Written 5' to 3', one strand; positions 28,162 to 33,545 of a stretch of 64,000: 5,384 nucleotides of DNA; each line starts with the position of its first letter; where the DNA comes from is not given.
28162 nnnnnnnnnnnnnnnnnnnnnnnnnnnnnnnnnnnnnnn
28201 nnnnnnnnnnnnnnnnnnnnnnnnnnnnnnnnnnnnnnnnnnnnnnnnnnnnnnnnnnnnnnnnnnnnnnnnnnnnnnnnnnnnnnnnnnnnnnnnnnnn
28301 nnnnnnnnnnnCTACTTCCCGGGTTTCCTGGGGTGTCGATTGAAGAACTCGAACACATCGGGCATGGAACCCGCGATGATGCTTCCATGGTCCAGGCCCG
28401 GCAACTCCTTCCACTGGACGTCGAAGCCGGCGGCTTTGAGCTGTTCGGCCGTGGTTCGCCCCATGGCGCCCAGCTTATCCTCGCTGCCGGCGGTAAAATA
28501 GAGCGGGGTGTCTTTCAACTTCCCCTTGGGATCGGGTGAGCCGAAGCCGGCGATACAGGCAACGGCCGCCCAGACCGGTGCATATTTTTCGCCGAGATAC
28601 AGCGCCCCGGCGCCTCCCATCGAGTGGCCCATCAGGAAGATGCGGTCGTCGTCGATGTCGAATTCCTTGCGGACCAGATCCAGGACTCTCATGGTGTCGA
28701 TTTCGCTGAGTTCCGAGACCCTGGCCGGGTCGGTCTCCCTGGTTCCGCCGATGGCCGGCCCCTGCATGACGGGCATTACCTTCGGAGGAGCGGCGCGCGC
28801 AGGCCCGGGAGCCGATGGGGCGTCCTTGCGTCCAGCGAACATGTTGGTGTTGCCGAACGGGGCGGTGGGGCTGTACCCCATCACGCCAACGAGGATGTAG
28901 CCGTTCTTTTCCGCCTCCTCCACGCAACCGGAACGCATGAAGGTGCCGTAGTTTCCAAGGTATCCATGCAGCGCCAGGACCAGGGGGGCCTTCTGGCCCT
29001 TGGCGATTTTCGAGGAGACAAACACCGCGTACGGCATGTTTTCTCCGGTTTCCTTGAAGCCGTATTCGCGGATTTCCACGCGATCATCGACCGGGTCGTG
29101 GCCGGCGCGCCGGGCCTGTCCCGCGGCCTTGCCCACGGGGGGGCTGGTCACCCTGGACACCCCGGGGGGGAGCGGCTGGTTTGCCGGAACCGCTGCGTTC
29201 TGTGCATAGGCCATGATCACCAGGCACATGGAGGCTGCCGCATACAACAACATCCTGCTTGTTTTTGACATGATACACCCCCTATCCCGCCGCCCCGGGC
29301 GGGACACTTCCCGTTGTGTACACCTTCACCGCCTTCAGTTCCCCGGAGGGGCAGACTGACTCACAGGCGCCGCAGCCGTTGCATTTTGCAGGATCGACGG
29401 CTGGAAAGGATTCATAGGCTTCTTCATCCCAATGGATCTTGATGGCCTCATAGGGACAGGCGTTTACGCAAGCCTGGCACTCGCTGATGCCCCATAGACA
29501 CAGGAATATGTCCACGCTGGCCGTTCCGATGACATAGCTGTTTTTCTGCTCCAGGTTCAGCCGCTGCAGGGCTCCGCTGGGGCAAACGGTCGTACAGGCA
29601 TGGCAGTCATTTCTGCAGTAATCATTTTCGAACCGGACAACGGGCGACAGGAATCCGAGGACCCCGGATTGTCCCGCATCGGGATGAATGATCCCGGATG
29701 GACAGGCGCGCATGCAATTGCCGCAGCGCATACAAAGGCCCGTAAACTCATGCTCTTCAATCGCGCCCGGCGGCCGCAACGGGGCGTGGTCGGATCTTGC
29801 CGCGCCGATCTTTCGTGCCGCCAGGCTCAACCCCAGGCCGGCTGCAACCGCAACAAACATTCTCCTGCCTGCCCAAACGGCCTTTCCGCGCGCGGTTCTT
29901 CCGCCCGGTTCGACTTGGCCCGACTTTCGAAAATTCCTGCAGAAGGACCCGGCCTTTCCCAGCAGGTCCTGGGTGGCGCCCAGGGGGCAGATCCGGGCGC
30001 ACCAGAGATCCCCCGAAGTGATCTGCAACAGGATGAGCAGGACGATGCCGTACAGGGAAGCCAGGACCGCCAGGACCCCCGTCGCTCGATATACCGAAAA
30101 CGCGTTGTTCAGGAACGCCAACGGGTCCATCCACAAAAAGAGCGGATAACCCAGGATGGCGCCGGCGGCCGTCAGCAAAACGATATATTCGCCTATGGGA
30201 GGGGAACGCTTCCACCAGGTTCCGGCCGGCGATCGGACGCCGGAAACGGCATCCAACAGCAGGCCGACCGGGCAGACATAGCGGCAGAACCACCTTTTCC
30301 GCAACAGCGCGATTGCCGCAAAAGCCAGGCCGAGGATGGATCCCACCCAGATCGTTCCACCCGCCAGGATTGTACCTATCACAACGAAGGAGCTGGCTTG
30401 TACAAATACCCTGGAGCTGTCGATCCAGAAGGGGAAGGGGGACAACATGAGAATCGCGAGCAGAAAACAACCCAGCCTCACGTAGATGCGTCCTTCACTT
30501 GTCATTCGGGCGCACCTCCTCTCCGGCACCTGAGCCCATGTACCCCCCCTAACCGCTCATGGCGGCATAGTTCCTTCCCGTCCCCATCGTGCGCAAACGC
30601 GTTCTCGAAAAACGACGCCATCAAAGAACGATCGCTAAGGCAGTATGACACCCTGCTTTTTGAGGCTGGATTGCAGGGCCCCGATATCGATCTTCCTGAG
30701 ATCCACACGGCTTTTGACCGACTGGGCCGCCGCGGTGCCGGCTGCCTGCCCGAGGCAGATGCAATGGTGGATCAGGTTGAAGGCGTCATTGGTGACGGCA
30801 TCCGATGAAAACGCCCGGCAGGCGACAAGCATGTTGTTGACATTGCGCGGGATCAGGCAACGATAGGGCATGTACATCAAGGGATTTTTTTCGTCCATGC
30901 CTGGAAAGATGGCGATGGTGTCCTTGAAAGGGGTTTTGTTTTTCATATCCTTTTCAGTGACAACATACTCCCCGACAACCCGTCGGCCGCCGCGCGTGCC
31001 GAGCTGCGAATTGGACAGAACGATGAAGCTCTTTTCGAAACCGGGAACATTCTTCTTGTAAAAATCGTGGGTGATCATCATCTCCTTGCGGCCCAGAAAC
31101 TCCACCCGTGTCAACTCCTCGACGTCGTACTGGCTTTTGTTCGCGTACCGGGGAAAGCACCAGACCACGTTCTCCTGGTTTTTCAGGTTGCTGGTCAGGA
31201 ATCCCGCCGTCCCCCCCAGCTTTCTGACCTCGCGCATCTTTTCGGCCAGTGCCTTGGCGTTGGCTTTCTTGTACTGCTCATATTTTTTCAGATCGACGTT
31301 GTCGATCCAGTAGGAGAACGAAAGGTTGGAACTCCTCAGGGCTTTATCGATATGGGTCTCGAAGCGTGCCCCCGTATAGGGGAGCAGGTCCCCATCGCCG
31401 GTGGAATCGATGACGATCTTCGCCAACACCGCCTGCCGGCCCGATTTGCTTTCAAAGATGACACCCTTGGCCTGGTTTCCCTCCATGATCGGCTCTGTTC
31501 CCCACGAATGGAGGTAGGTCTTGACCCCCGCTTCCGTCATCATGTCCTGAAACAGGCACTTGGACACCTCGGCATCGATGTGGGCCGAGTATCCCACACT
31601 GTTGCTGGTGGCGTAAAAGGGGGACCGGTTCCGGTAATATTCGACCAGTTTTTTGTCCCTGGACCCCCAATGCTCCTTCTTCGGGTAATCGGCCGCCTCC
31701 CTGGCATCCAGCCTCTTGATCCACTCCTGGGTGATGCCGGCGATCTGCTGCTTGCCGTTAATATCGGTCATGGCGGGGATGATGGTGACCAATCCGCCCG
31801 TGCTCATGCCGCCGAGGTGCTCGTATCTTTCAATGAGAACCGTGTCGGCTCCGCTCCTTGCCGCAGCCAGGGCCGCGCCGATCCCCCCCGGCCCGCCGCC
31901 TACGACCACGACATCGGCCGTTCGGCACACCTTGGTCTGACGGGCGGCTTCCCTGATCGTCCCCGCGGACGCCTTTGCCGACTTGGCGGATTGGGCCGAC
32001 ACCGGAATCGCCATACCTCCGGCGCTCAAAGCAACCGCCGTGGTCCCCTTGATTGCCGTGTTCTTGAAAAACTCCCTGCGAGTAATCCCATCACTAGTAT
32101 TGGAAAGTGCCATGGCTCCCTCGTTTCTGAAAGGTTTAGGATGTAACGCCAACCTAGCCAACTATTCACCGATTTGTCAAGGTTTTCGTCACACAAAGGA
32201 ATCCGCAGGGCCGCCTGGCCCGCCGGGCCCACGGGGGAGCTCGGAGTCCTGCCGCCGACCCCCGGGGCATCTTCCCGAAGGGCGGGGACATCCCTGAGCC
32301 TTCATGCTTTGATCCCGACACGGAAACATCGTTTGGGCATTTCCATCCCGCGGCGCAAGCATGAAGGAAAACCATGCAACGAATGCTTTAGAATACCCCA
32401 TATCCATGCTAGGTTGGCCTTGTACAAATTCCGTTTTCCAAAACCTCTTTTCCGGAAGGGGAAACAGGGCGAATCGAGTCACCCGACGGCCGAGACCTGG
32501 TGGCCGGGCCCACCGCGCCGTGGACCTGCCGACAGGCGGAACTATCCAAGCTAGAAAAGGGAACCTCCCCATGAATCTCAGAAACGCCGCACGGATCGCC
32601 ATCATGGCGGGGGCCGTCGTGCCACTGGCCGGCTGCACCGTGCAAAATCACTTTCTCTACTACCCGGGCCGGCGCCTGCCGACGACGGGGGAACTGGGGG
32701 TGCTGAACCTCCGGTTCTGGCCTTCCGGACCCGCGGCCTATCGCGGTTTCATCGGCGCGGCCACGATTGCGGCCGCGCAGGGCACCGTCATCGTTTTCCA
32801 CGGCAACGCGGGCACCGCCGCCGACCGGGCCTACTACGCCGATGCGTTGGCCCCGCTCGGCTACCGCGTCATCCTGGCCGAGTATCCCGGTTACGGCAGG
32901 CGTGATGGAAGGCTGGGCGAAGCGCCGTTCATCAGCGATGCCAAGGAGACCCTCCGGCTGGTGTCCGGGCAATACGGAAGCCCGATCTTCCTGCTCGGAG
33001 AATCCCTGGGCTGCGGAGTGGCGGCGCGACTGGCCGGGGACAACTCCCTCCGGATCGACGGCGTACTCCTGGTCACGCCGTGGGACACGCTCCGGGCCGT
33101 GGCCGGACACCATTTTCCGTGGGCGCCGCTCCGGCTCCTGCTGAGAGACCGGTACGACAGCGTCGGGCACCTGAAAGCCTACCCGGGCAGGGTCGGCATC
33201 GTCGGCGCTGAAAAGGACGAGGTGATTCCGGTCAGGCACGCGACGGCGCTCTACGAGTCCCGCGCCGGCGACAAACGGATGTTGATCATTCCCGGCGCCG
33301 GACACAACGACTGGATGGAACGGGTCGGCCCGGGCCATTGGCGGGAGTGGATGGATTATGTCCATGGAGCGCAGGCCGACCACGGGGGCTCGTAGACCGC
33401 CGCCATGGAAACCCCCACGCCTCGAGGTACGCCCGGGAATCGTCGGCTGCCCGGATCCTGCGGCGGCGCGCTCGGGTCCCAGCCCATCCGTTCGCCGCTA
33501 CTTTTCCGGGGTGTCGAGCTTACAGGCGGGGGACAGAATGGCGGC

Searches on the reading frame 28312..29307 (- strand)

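Call 69: search_protein_families(library=pfam, proteins=[window:28312-29307:-], max_evalue=0.00001)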
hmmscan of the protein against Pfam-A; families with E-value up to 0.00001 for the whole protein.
window:28312-29307:- (331 aa): 3 families
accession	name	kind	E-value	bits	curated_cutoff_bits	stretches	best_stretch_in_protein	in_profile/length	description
PF00756.26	Esterase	-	4.9e-08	33.5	22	1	206-259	100-153/251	Putative esterase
PF12146.15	Hydrolase_4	-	5.3e-07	29.6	27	0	206-260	63-115/239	Serine aminopeptidase, S33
PF07859.19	Abhydrolase_3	-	8.8e-06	26.1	25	0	204-233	51-83/210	alpha/beta hydrolase fold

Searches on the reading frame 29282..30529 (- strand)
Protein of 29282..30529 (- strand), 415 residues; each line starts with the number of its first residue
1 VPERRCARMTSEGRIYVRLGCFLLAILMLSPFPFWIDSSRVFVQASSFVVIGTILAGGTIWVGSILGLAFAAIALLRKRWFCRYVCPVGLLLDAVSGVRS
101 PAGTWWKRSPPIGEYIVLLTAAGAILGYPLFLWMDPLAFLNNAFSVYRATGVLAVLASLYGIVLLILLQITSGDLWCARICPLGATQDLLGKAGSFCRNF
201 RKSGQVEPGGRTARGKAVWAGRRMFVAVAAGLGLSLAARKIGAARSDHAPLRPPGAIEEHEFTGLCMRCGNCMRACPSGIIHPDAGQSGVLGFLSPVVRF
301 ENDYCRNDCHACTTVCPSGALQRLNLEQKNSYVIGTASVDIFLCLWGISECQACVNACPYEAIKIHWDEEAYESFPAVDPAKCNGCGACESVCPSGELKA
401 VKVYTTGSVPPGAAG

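Call 5: search_protein_families(library=pfam, proteins=[window:29282-30529:-], max_evalue=0.01)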
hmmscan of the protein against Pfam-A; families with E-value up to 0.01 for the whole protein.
window:29282-30529:- (415 aa): 14 families
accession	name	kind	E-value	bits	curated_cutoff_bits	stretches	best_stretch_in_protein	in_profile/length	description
PF12838.12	Fer4_7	-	3.3e-19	69.5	27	2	350-396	4-51/52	4Fe-4S dicluster domain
PF00037.32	Fer4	-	7.2e-19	67.2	21.1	3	377-396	2-21/24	4Fe-4S binding domain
PF13187.11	Fer4_9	-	2.3e-15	56.8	27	2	350-396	4-50/52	4Fe-4S dicluster domain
PF12837.12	Fer4_6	-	1.9e-14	53.2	25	1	375-396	1-22/24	4Fe-4S binding domain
PF12801.12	Fer4_5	-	5e-12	46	22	2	60-98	2-40/48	4Fe-4S binding domain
PF13237.11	Fer4_10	-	6.7e-12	45.6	25.5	3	350-394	11-53/53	4Fe-4S dicluster domain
PF13484.11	Fer4_16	-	2.1e-11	44.9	30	0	266-284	2-20/66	4Fe-4S double cluster binding domain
PF25160.1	LdpA_Fe-S-bd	-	6.2e-11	42.3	27.6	1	350-401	4-46/49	LdpA Fe-S cluster-binding domain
PF12798.12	Fer4_3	-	5.3e-10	39.8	27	0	383-396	1-14/15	4Fe-4S binding domain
PF12797.12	Fer4_2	-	2e-09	37.2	24.5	1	376-395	3-22/22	4Fe-4S binding domain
PF14697.11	Fer4_21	-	4.6e-08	33.5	35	1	350-395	10-53/59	4Fe-4S dicluster domain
PF12800.12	Fer4_4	-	7.9e-07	29.3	24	1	380-396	1-17/17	4Fe-4S binding domain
PF13183.11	Fer4_8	-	3.9e-06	27.7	27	0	382-397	4-19/68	4Fe-4S dicluster domain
PF13534.11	Fer4_17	-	9.8e-05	23.3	22.2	1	256-280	36-60/61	4Fe-4S dicluster domain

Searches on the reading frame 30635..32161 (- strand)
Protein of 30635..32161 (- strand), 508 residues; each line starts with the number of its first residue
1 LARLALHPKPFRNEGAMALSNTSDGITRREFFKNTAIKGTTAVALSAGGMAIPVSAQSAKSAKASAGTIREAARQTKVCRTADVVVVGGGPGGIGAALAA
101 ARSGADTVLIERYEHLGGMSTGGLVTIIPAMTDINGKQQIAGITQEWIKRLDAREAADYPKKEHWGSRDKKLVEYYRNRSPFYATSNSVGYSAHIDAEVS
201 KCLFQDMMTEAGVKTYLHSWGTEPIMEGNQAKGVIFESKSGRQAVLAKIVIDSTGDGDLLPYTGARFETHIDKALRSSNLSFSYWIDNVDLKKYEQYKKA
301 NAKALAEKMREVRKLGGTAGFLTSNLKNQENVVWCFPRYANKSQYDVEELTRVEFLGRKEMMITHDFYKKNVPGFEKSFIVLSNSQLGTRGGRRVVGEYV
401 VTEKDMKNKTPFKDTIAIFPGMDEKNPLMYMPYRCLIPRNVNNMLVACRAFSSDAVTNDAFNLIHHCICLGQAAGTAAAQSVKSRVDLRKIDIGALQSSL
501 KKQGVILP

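Call 5: search_protein_families(library=pfam, proteins=[window:30635-32161:-], max_evalue=0.01)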
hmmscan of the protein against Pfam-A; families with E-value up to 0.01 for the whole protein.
window:30635-32161:- (508 aa): 11 families
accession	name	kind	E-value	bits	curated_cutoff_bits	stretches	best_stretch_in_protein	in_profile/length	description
PF12831.13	FAD_oxidored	-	2.1e-80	271.5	27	1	83-500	1-416/416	FAD dependent oxidoreductase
PF00890.30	FAD_binding_2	-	4.3e-07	29.9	20.4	1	83-159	1-79/414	FAD binding domain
PF01266.30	DAO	-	4.8e-07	30.1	27.9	1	83-159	1-84/353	FAD dependent oxidoreductase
PF07992.20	Pyr_redox_2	-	1.2e-06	28.7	26.1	1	83-142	2-57/291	Pyridine nucleotide-disulphide oxidoreductase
PF01134.28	GIDA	-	8.3e-06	25.5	22.1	1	83-120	1-39/391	Glucose inhibited division protein A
PF13450.12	NAD_binding_8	-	0.00011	22.9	21.9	1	86-120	1-35/68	NAD(P)-binding Rossmann-like domain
PF01946.23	Thi4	-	0.00029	20.6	26.2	1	80-123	16-61/235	Thi4 family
PF03486.20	HI0933_like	-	0.00089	19.2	50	1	83-117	2-36/244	HI0933-like protein Rossmann domain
PF01494.25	FAD_binding_3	-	0.0015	18.3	22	1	82-115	2-35/349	FAD binding domain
PF13738.12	Pyr_redox_3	-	0.0017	18.1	30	1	85-114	1-31/305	Pyridine nucleotide-disulphide oxidoreductase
PF00070.33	Pyr_redox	-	0.0041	18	22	0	84-117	2-35/82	Pyridine nucleotide-disulphide oxidoreductase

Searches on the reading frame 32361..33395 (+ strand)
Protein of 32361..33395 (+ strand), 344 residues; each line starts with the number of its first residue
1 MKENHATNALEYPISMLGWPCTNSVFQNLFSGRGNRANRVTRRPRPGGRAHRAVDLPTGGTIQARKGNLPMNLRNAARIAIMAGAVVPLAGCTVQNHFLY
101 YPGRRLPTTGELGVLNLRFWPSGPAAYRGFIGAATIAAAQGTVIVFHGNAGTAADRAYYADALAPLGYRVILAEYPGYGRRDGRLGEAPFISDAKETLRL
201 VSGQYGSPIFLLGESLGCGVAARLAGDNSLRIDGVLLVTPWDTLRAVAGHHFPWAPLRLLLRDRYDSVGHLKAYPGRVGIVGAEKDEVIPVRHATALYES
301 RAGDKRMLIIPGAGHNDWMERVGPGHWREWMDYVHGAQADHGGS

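Call 69: search_protein_families(library=pfam, proteins=[window:32361-33395:+], max_evalue=0.00001)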
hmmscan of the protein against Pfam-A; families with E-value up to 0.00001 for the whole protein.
window:32361-33395:+ (344 aa): 3 families
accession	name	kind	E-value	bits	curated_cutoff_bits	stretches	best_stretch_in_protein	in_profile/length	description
PF12146.15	Hydrolase_4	-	2.8e-15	56.7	27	1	139-241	3-110/239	Serine aminopeptidase, S33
PF00561.26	Abhydrolase_1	-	2.5e-13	50.7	25.8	1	142-255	2-123/245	alpha/beta hydrolase fold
PF12697.13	Abhydrolase_6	-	1.8e-07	32.5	26.3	0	143-258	1-115/217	Alpha/beta hydrolase family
